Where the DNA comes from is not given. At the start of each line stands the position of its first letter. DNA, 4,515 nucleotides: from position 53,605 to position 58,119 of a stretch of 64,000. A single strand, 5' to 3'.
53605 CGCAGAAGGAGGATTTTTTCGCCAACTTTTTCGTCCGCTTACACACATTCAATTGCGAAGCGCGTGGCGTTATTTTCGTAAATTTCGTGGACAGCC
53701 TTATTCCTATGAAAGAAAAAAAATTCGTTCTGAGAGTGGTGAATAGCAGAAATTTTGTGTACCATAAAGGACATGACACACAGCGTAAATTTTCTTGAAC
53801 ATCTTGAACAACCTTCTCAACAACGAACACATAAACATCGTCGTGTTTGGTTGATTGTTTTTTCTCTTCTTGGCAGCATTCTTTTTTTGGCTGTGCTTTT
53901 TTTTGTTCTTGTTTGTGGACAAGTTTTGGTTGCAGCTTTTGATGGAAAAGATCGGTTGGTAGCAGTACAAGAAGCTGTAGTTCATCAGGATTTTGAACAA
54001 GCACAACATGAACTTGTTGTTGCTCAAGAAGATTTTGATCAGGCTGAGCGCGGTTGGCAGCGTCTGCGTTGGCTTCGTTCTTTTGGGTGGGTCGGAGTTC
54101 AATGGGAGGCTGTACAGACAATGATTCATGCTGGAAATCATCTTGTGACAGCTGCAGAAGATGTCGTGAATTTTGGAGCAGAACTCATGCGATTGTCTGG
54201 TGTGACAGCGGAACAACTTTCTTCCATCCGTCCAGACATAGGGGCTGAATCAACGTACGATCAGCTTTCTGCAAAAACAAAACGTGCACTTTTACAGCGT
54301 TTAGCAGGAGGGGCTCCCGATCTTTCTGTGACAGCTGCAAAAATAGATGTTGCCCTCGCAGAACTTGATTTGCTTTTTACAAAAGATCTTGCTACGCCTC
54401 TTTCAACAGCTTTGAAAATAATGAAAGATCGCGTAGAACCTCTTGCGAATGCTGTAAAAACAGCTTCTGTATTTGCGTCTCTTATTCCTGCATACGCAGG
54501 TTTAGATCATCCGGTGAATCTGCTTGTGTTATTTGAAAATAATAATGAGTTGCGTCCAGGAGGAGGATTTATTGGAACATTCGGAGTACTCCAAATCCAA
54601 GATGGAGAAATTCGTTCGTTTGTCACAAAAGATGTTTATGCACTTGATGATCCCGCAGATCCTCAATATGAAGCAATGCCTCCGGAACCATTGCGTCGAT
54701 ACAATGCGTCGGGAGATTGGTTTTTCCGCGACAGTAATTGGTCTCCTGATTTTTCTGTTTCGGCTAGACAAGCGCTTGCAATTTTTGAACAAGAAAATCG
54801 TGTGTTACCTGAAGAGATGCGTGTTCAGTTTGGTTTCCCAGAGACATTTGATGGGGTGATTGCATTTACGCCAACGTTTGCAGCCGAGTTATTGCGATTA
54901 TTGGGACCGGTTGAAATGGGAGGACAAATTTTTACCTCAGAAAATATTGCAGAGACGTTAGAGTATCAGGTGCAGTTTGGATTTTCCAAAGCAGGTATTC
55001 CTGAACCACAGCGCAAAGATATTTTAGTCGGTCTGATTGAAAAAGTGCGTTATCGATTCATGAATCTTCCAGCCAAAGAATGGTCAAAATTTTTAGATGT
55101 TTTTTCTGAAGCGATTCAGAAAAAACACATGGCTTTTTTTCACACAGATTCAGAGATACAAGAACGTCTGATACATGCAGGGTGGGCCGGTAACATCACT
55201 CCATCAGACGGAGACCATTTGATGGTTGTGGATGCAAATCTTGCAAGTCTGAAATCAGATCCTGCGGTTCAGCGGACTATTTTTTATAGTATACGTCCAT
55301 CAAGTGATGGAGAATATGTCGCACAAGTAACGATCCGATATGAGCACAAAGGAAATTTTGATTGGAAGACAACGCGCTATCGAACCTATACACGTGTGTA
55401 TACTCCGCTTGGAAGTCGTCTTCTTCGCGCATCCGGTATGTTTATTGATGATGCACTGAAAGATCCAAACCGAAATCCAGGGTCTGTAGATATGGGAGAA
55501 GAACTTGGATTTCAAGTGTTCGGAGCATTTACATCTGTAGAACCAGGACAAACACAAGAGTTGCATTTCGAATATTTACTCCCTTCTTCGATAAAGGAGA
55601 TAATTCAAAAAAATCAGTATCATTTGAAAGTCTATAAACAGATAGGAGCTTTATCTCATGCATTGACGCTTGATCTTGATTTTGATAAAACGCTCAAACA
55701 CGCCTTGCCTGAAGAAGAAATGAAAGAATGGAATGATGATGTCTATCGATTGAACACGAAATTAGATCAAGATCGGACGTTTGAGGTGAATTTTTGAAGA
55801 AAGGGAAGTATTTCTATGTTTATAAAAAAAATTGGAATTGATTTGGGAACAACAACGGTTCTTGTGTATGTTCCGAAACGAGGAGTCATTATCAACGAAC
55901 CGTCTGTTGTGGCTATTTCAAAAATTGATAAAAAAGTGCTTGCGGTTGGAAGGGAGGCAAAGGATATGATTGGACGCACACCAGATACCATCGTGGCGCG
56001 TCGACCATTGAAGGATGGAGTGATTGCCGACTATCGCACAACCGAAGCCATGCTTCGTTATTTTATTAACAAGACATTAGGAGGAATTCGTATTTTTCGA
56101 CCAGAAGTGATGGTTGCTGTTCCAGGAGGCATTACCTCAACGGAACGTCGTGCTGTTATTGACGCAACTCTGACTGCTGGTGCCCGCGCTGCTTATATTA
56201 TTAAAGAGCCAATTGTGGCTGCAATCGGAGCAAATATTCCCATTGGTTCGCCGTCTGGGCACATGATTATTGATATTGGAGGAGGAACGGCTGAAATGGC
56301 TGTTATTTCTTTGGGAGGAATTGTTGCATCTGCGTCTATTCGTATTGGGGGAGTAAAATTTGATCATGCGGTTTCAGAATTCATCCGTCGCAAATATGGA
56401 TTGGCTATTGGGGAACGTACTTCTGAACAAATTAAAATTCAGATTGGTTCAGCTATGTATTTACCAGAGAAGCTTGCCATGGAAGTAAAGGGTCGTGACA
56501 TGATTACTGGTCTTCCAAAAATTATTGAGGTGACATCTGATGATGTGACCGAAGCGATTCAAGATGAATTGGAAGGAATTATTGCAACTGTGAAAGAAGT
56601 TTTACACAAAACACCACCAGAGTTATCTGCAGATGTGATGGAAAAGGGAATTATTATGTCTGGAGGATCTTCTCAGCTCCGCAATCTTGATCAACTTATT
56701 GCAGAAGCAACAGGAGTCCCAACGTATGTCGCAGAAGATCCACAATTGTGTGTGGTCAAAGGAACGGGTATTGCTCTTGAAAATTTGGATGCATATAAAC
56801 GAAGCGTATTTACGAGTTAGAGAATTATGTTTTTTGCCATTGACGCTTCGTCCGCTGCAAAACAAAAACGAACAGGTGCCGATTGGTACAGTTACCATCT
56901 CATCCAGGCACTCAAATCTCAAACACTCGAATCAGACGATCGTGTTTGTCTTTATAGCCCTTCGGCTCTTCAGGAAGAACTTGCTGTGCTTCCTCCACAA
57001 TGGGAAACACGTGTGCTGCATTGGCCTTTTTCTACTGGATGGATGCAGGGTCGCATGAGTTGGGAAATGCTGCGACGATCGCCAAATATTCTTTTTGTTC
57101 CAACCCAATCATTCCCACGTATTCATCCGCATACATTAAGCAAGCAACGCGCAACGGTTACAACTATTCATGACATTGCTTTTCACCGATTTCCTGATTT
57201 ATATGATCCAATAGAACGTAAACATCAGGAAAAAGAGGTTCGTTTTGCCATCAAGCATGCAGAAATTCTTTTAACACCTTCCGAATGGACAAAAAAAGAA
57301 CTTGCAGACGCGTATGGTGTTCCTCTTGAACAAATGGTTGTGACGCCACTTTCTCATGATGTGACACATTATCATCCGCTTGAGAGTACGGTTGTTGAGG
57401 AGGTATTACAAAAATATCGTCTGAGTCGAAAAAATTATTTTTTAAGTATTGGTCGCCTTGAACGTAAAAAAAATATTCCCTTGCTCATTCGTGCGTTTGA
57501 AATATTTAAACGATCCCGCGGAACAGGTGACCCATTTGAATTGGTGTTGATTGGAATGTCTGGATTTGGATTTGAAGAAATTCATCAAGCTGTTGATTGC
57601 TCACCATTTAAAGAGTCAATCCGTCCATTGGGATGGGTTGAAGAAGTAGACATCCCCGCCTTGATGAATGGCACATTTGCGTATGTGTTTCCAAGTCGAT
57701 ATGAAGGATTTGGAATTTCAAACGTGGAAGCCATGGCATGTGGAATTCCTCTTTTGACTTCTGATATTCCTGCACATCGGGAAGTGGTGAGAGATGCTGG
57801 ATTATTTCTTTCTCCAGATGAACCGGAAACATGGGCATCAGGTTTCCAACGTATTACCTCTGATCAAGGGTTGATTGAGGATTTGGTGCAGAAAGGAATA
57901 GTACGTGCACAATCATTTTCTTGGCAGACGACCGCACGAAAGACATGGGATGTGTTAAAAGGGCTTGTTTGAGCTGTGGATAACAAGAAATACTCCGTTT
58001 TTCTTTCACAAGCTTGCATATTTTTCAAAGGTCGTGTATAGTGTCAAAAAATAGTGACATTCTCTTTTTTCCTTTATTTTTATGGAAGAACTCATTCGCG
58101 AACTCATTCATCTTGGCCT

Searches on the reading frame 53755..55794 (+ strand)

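Call 76: search_protein_families(library=pfam, proteins=[window:53755-55794:+], max_evalue=0.0001)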
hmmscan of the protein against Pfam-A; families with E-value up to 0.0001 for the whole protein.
window:53755-55794:+ (680 aa): 1 family
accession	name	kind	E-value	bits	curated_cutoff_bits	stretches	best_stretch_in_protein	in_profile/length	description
PF13196.11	DUF4012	-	1.2e-26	94.4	28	1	252-405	2-142/144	Protein of unknown function (DUF4012)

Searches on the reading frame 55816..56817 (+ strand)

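Call 76: search_protein_families(library=pfam, proteins=[window:55816-56817:+], max_evalue=0.0001)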
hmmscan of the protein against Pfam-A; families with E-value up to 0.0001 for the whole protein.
window:55816-56817:+ (334 aa): 4 families
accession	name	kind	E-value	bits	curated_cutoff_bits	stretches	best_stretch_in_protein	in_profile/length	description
PF06723.19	MreB_Mbl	-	1.9e-131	438.2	27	1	4-328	2-326/327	MreB/Mbl protein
PF14450.12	FtsA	-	3.1e-11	44.1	31.8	1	151-312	2-123/127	Cell division protein FtsA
PF00012.26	HSP70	-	8e-11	41.3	20.6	1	97-318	135-369/599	Hsp70 protein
PF00022.25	Actin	-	5.9e-07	28.8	27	0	29-192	31-189/410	Actin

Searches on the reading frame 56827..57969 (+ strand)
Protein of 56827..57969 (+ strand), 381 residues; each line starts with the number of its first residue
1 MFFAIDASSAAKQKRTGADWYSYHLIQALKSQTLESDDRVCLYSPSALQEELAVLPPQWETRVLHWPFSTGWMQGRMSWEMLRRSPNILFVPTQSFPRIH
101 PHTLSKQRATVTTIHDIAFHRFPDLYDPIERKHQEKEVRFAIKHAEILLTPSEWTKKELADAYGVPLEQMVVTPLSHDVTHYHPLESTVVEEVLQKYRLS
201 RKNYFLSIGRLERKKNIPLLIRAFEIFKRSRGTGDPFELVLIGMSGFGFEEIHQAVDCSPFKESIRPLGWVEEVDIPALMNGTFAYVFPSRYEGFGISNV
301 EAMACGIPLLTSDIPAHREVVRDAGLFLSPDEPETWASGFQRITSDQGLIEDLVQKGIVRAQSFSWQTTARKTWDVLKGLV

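Call 76: search_protein_families(library=pfam, proteins=[window:56827-57969:+], max_evalue=0.0001)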
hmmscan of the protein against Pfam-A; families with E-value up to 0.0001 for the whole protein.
window:56827-57969:+ (381 aa): 4 families
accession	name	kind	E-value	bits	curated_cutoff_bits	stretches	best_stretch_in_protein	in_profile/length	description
PF00534.26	Glycos_transf_1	-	3.1e-30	105.4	26.4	1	195-357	7-169/172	Glycosyl transferases group 1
PF13692.12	Glyco_trans_1_4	-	2.4e-23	83.4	27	1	203-346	2-142/142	Glycosyl transferases group 1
PF20706.3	GT4-conflict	-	4.9e-10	39.4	26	1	195-313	190-312/385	Family 4 Glycosyltransferase in conflict systems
PF13439.12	Glyco_transf_4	-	3.9e-08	33.9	28.5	1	17-174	3-163/170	Glycosyltransferase Family 4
